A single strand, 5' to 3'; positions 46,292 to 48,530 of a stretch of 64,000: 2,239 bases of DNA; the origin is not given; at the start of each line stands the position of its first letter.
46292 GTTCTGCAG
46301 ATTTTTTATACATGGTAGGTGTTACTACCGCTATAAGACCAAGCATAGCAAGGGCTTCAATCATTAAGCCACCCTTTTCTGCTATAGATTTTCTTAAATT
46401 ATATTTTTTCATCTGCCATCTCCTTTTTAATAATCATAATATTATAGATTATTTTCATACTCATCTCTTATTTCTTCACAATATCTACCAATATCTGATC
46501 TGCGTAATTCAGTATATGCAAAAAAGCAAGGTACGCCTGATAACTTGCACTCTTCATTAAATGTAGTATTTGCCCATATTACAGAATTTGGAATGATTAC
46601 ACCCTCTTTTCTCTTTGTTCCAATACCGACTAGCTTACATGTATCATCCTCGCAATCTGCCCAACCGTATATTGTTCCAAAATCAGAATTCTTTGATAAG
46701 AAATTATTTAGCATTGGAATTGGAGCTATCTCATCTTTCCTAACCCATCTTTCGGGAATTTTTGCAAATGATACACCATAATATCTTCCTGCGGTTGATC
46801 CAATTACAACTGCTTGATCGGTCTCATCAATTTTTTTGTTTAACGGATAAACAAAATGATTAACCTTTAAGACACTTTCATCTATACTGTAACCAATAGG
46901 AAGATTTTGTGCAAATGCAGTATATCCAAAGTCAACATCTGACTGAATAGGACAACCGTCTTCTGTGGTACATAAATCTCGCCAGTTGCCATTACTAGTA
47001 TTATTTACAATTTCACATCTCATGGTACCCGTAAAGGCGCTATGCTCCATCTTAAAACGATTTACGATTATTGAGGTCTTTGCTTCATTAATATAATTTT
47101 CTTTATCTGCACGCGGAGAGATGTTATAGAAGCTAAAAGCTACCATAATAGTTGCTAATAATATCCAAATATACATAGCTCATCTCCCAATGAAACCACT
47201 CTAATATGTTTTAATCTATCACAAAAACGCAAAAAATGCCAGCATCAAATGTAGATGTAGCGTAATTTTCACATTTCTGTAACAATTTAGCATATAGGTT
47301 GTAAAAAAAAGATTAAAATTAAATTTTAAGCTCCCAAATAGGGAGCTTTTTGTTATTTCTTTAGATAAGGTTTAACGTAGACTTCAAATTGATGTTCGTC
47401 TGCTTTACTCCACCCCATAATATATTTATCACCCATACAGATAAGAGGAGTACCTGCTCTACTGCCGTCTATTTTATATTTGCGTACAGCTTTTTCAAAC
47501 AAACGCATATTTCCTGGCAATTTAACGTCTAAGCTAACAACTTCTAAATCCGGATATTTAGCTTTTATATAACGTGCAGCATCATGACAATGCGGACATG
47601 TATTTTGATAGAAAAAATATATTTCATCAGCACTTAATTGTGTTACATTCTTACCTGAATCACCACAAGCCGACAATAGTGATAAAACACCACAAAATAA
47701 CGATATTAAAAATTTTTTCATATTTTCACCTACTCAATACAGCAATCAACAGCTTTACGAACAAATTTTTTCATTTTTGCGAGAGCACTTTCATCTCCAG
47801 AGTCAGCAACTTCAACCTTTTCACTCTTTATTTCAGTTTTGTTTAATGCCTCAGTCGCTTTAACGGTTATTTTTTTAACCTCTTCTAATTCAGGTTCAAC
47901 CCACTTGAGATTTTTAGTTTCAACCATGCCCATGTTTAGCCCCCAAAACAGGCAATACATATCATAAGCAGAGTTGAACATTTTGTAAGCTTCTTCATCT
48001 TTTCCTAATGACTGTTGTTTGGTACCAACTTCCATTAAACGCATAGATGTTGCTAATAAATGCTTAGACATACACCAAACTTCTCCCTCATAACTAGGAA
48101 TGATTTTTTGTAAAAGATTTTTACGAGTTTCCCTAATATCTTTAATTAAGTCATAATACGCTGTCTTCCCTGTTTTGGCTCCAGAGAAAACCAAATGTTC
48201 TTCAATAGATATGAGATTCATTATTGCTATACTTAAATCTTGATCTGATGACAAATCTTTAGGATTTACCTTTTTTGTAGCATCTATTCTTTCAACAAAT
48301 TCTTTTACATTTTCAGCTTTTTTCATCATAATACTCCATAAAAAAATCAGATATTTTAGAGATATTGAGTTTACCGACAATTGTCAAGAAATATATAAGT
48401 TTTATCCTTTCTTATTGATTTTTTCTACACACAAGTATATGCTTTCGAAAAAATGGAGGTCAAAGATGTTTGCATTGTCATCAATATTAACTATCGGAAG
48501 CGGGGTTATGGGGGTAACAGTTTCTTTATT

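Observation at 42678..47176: A 1244-aa protein with a prepilin-type N-terminus is co-transcribed with a Cys-rich anchored partner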

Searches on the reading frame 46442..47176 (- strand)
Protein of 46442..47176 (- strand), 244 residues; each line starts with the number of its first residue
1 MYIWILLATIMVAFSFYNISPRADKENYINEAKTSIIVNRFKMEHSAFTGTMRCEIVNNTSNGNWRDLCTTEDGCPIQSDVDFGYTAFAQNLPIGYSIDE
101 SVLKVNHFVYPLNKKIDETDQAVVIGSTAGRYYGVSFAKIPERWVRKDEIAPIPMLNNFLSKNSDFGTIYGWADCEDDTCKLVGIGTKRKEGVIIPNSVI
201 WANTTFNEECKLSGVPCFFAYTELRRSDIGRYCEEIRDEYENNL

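Call 6: search_protein_families(library=pfam, proteins=[window:46442-47176:-], max_evalue=1)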
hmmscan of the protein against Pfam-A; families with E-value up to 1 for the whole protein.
window:46442-47176:- (244 aa): 0 families

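Call 7: search_protein_families(library=ncbifam, proteins=[window:46442-47176:-], max_evalue=1)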
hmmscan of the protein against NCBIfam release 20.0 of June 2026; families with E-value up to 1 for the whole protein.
window:46442-47176:- (244 aa): 0 families

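Call 18: find_homologous_proteins(query=window:46442-47176:-, max_evalue=0.001)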
Query window:46442-47176:- (244 aa): 97 proteins with E <= 0.001 among 271 candidates.
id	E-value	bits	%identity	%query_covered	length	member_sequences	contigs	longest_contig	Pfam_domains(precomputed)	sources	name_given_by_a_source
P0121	2.8e-166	569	100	100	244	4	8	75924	-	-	-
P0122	3.0e-122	425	74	100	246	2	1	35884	-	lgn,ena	-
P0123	8.0e-51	191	41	98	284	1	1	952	-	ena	-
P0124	7.6e-50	188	34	97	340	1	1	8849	-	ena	-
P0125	1.3e-48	184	37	97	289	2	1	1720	-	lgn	-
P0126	4.2e-48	182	37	97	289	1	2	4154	-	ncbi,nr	ncbi:MAG: hypothetical protein MJ212_05115 [Alphaproteobacteria bacterium]|nr:hypothetical protein [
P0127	4.9e-48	182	37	97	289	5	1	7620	-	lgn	-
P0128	1.2e-47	181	38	97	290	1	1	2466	-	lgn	-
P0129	2.0e-47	180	38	97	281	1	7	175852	-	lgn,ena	-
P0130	3.9e-47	179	37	97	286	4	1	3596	-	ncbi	-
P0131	3.4e-46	176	43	77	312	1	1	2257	-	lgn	-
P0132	6.4e-45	172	38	99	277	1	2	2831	-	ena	-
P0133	8.1e-45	171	39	98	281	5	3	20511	-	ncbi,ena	-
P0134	1.8e-44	170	38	96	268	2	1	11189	-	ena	-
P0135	2.0e-44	170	43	77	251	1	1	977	-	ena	-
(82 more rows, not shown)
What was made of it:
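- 46442..47176 (-): Gene for the 244-aa partner protein. 97 homologues (call 18).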

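Call 20: find_encoding_contigs(protein=P0121, flank=10000, max_places=4)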
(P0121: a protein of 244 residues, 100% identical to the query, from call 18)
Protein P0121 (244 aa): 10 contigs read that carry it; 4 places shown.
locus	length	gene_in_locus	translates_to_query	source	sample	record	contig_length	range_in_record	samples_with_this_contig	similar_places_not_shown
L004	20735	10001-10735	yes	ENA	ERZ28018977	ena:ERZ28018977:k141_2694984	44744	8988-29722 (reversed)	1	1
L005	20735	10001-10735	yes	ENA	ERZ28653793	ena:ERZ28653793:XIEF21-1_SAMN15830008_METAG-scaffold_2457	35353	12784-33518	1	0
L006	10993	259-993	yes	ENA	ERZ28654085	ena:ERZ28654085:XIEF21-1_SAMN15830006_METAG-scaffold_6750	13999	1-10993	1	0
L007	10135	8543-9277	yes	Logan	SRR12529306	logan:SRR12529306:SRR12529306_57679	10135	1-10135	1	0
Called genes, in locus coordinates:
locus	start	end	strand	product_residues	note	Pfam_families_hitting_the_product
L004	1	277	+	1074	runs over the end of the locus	PF05359:DUF748 (weak), PF13116:YhdP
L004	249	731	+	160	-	-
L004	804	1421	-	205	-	PF08805:PilS, PF05307:Bundlin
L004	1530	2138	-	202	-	-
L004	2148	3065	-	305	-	-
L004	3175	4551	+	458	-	PF01134:GIDA, PF01266:DAO (weak), PF13450:NAD_binding_8 (weak)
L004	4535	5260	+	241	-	-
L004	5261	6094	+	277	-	PF00494:SQS_PSY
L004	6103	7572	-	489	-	PF00149:Metallophos, PF02872:5_nucleotid_C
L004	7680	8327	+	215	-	-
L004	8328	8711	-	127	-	-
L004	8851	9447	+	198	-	-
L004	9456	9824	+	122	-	-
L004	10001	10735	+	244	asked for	-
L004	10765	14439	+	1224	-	-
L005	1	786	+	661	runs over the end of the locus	PF00999:Na_H_Exchanger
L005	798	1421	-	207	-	PF05307:Bundlin, PF08805:PilS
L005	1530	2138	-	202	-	-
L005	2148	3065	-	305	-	-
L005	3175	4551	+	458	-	PF01134:GIDA, PF01266:DAO (weak), PF13450:NAD_binding_8 (weak)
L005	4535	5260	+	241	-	-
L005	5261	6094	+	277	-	PF00494:SQS_PSY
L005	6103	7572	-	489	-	PF00149:Metallophos, PF02872:5_nucleotid_C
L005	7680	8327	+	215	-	-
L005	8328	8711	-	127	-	-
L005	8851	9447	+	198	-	-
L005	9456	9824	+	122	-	-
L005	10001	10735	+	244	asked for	-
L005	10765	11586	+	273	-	PF04917:Shufflon_N (weak)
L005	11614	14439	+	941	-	-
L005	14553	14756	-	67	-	PF00313:CSD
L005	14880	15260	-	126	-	-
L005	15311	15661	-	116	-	-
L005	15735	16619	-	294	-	-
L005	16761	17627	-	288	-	-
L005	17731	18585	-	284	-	PF17848:Zn_ribbon_ACC, PF01039:Carboxyl_trans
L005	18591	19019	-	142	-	-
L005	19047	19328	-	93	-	PF00216:Bac_DNA_binding, PF18291:HU-HIG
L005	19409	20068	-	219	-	PF00814:TsaD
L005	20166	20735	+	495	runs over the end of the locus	-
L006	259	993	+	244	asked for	-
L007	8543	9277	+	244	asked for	-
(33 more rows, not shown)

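Call 22: search_protein_families(library=pfam, proteins=[L005:10765-11586:+], max_evalue=10)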
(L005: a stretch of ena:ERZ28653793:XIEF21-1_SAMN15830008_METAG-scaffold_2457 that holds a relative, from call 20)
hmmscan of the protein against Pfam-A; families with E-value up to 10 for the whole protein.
L005:10765-11586:+ (273 aa): 1 family
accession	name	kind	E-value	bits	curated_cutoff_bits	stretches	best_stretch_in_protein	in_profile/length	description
PF04917.17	Shufflon_N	-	2.2e-07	31.1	27.5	1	49-178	10-141/324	Bacterial shufflon protein, N-terminal constant region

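Call 39: predict_structure(alignment_id=A2)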
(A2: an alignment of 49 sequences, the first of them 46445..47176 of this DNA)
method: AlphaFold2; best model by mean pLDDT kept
length: 244 residues; sequences in the alignment: 49
mean_pLDDT: 90.2   pTM: 0.84
mean pLDDT of the five models: 90.2, 90.1, 89.3, 89.0, 88.0
residues with pLDDT >= 90: 178; 70-90: 52; 50-70: 13; < 50: 1
segments of 3 or more residues with pLDDT < 50: none
pLDDT, mean of each block of 10 residues (from residue 1): 94 78 76 92 96 94 91 94 94 93 95 94 86 97 92 91 83 92 69 85 96 95 94 94 89
secondary structure, 60 per line:
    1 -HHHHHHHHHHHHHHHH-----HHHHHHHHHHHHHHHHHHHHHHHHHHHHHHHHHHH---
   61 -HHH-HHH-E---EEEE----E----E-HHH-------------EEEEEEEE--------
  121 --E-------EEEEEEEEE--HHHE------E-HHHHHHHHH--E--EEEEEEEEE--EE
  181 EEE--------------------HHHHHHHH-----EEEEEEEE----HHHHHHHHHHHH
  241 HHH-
elements in order: H2-17 H23-57 E74-77 E105-112 E131-139 H154-162 E168-176 E179-183 H204-211 E217-224 H229-243
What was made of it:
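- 46442..47176 (-): AF2 pLDDT 90.2 (call 39).
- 47111..47176 (-): Partner's leaderless, near-invariant N-terminal hydrophobic helix (residues 1-22, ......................). The AF2 helix 2-17 breaks at the proline and resumes as helix 23-57 (call 39).
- The partner is membrane-anchored, not a secreted cargo (call 39).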

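Call 41: fold_search(model_id=the predicted structure, library=pdb)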
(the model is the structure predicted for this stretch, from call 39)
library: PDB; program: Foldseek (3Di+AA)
matches with E <= 10: 114; with E <= 0.001: 0
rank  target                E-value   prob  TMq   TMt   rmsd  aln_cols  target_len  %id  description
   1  4ztu_B                4.0e-01  0.06  0.17  0.13   9.6       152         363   10  Structural basis for processivity and antiviral drug toxicity in human mitochondrial DNA replicase (released 2015-09-23)
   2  5c53_B                7.3e-01  0.05  0.17  0.13   9.6       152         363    9  Probing the Structural and Molecular Basis of Nucleotide Selectivity by Human Mitochondrial DNA Polymerase gamma (released 2016-01-27)
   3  6jp2_D                8.8e-01  0.06  0.19  0.18   9.4       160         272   10  Crystal structure of pyrrolysyl-tRNA synthetase from Methanomethylophilus alvus (released 2019-05-22)
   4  3zjb_C                9.9e-01  0.02  0.11  0.15  12.9       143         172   13  The structure of the TRAF domain of human TRAF4 (released 2013-12-04)
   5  6jp2_C                1.1e+00  0.04  0.19  0.18  19.2       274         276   10  Crystal structure of pyrrolysyl-tRNA synthetase from Methanomethylophilus alvus (released 2019-05-22)
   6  6p8t_H                1.3e+00  0.02  0.12  0.09  10.8       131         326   11  Acinetobacter baumannii tRNA synthetase in complex with compound 1 (released 2020-11-18)
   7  5yqp_A                1.9e+00  0.01  0.09  0.11  19.8       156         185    8  Crystal structure of the second StARkin domain of Lam4 (released 2018-09-19)
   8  9occ_D                2.0e+00  0.01  0.11  0.15  15.4       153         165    7  Sf11 bacteriophage tail (released 2025-11-12)
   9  6jp2_B                2.2e+00  0.02  0.19  0.18  20.0       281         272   12  Crystal structure of pyrrolysyl-tRNA synthetase from Methanomethylophilus alvus (released 2019-05-22)
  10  8qa5_A                2.3e+00  0.04  0.19  0.10  13.3       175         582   10  MTHFR + SAH asymmetric dis-inhibited state (released 2023-11-08)
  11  6vm3_A                2.4e+00  0.02  0.14  0.10  12.3       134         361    8  Full length Glycine receptor reconstituted in lipid nanodisc in Gly/IVM-conformation (State-3) (released 2020-07-29)
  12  6p8t_G                2.4e+00  0.01  0.16  0.14  16.7       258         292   11  Acinetobacter baumannii tRNA synthetase in complex with compound 1 (released 2020-11-18)
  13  9jgh_E                2.4e+00  0.01  0.10  0.11  25.3       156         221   10  cryo-EM structure of the TTP polymer at the tube's end (released 2025-07-16)
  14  2aj3_B                2.4e+00  0.01  0.08  0.08  25.1       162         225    9  Crystal Structure of a Cross-Reactive HIV-1 Neutralizing CD4-Binding Site Antibody Fab m18 (released 2006-03-28)
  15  6bym_B                2.6e+00  0.01  0.12  0.14  19.0       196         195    7  Crystal structure of the sterol-bound second StART domain of yeast Lam4 (released 2018-01-17)
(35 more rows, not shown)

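Call 105: search_dna_similar(query=window:46445-47176:-, collection=plasmids, mode=protein, max_evalue=0.1, max_rows=10)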
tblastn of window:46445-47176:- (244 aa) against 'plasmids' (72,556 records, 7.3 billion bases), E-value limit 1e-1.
No match.

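Call 106: search_solved_structures(query=A2, max_evalue=10)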
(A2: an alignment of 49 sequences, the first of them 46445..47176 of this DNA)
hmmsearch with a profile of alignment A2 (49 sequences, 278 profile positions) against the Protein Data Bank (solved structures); distinct sequences matched with E-value up to 10: 0.

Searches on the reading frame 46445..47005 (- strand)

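Call 80: search_protein_families(library=pfam, proteins=[window:46445-47005:-], max_evalue=5)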
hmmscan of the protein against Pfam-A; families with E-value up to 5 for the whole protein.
window:46445-47005:- (187 aa): 1 family
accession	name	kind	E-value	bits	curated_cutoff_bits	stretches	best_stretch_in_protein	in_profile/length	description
PF25084.1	LbH_EIF2B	-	0.18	12.3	54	1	131-156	46-71/105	EIF2B subunit epsilon LbH domain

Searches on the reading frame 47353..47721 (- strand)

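Call 6: search_protein_families(library=pfam, proteins=[window:47353-47721:-], max_evalue=1)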
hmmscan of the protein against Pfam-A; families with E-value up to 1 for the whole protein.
window:47353-47721:- (122 aa): 3 families
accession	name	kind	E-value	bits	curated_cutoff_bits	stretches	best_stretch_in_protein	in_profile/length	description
PF01323.26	DSBA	-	0.013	15.7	25.6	1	34-75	2-45/191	DSBA-like thioredoxin domain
PF00462.30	Glutaredoxin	-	0.016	15.8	22.9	1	37-66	4-33/60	Glutaredoxin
PF00684.25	DnaJ_CXXCXGXG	-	0.032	14.9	32.7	1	18-54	20-56/65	DnaJ central domain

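Call 7: search_protein_families(library=ncbifam, proteins=[window:47353-47721:-], max_evalue=1)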
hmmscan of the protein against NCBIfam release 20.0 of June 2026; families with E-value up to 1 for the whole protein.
window:47353-47721:- (122 aa): 9 families
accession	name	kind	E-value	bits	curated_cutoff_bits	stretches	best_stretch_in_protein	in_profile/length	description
TIGR02196.1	GlrX_YruB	hypoth_equivalog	6.8e-05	23.3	88.55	1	36-107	4-67/74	glutaredoxin-like protein, YruB-family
TIGR02738.1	TrbB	equivalog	0.00038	20.2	132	1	30-54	50-74/153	type-F conjugative transfer system pilin assembly thiol-disulfide isomerase TrbB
NF045774.1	cytochro_C551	exception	0.0023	17.9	118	1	1-61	1-68/110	cytochrome c551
TIGR02740.1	TraF-like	hypoth_equivalog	0.0093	15.2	232.25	1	33-54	172-193/276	TraF-like protein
TIGR02190.1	GlrX-dom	hypoth_equivalog_domain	0.02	14.8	99.3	1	31-69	7-45/79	glutaredoxin-family domain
NF047408.1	SA0632_fam_LP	equivalog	0.047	13.4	70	1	1-25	1-25/68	SA0632 family lipoprotein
TIGR02180.1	GRX_euk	equivalog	0.072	13.3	87.25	1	36-67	3-36/84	glutaredoxin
NF007923.0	PRK10638.1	equivalog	0.078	13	129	1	34-66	4-36/83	glutaredoxin 3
TIGR02181.1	GRX_bact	equivalog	0.12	12.6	90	1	37-78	4-45/80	glutaredoxin 3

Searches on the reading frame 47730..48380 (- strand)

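Call 6: search_protein_families(library=pfam, proteins=[window:47730-48380:-], max_evalue=1)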
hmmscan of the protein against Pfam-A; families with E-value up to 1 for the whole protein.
window:47730-48380:- (216 aa): 2 families
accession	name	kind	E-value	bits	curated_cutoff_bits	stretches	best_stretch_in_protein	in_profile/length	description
PF22080.2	Dark_CARD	-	0.0038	18.2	25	1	10-36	44-70/82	Dark, CARD domain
PF11004.14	Kdo_hydroxy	-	0.048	13.4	25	1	71-130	65-119/275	3-deoxy-D-manno-oct-2-ulosonic acid (Kdo) hydroxylase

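Call 7: search_protein_families(library=ncbifam, proteins=[window:47730-48380:-], max_evalue=1)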
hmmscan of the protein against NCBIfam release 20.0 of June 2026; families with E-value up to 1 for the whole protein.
window:47730-48380:- (216 aa): 1 family
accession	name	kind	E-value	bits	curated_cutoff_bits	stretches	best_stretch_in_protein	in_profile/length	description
NF053719.1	KdoHdxKdoO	equivalog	0.0058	15.6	300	1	70-130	77-132/289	Kdo hydroxylase KdoO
